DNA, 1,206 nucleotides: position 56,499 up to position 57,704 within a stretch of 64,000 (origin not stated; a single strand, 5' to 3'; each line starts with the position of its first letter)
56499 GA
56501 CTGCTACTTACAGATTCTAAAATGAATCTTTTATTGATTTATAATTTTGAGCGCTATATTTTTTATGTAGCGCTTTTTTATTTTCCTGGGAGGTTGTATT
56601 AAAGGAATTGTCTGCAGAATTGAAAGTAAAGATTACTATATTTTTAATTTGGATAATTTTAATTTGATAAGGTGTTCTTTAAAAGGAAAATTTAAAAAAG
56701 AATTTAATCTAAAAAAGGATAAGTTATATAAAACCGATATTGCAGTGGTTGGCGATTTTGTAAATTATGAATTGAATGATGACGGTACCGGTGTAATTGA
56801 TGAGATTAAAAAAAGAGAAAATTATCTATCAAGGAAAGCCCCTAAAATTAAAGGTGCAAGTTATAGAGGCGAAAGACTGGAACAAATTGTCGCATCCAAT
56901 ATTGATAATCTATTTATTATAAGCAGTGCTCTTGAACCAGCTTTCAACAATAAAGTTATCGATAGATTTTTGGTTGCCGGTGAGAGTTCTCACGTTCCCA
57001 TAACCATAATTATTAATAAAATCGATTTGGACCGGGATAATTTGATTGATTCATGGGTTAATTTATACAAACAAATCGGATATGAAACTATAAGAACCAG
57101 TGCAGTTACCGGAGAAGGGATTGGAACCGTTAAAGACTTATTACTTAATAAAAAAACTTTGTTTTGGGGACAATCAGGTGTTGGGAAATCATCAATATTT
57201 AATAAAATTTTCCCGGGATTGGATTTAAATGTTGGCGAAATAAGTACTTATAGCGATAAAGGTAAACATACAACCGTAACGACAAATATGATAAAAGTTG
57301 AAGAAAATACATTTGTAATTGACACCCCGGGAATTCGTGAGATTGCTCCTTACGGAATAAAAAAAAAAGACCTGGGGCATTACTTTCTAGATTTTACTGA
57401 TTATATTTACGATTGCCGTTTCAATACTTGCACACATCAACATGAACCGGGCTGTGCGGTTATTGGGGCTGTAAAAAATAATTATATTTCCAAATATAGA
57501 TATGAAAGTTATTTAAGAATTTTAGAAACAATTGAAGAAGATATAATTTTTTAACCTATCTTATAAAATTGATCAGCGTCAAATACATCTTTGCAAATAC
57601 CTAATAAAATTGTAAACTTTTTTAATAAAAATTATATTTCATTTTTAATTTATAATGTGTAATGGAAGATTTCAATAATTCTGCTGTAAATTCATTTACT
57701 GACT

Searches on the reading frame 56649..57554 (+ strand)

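Call 3: search_protein_families(library=pfam, proteins=[window:56649-57554:+], max_evalue=0.1)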
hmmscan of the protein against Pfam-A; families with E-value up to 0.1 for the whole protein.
window:56649-57554:+ (301 aa): 10 families
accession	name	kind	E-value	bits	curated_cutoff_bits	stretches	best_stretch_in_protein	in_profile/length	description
PF03193.22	RsgA_GTPase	-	5.2e-51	173.4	30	1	54-232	2-171/174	RsgA GTPase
PF01926.29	MMR_HSR1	-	5e-07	30.3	21.9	1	171-244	3-68/113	50S ribosome-binding GTPase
PF16745.11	RsgA_N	-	4.5e-06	26.7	27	1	5-50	19-54/54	RsgA N-terminal domain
PF02421.24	FeoB_N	-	6.7e-06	26.1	27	1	171-238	4-66/156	Ferrous iron transport protein B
PF00071.28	Ras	-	0.028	14.4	21.6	0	113-160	102-151/162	Ras family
PF04548.22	AIG1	-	0.031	14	27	1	171-232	4-62/212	AIG1 family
PF00735.24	Septin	-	0.037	13.7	26.2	1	172-229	9-72/280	Septin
PF13555.12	AAA_29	-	0.085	13.1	27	0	168-184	23-39/61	P-loop containing region of AAA domain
PF12775.13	AAA_7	-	0.087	12.8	25.8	0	167-192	33-58/181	P-loop containing dynein motor region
PF00009.33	GTP_EFTU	-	0.095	12.7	26.5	0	113-166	119-183/188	Elongation factor Tu GTP binding domain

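Call 4: search_protein_families(library=ncbifam, proteins=[window:56649-57554:+], max_evalue=0.1)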
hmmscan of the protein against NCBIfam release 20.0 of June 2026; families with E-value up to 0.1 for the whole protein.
window:56649-57554:+ (301 aa): 15 families
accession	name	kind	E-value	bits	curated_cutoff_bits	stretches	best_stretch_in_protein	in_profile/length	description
TIGR00157.1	TIGR00157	equivalog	2e-67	227.3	100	1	33-293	2-247/247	ribosome small subunit-dependent GTPase A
NF008931.0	PRK12288.1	equivalog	4.6e-67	226.5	360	1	33-297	74-335/347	small ribosomal subunit biogenesis GTPase RsgA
NF008932.0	PRK12289.1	equivalog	1e-41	143.2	483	1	71-295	83-301/363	small ribosomal subunit biogenesis GTPase RsgA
TIGR03597.1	GTPase_YqeH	equivalog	2.4e-11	43.4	297.4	1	115-230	91-216/361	ribosome biogenesis GTPase YqeH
TIGR03596.1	GTPase_YlqF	equivalog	7.2e-06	25.6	208.2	1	116-229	49-173/276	ribosome biogenesis GTPase YlqF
NF000908.1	PRK00089.1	equivalog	9.4e-06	25.1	237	0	174-231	10-63/291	GTPase Era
TIGR00231.1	small_GTP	domain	3.5e-05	23.6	42.5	0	169-231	5-65/164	GTP-binding protein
TIGR03918.1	GTP_HydF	equivalog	0.00019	20.4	325.55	1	105-168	105-166/392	[FeFe] hydrogenase H-cluster maturation GTPase HydF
TIGR03598.1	GTPase_YsxC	equivalog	0.00025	20.8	124.45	1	171-228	22-73/186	ribosome biogenesis GTP-binding protein YihA/YsxC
TIGR03594.1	GTPase_EngA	equivalog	0.0022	17.1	306.7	0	174-230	7-234/432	ribosome biogenesis GTPase Der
TIGR00436.1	era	equivalog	0.0052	16.2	116.25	1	174-231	7-60/270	GTPase Era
TIGR00437.1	feoB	equivalog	0.0088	14.8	315.65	0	174-239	1-61/594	ferrous iron transport protein B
TIGR00993.1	3a0901s04IAP86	subfamily_domain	0.014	13.6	660.7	1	147-231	99-178/763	chloroplast protein import component Toc86/159, G and M domains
TIGR00991.1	3a0901s02IAP34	subfamily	0.044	12.8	421.55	1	159-231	29-98/313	GTP-binding protein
NF003255.0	PRK04213.1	equivalog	0.055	12.8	164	0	167-229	9-62/204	GTP-binding protein EngB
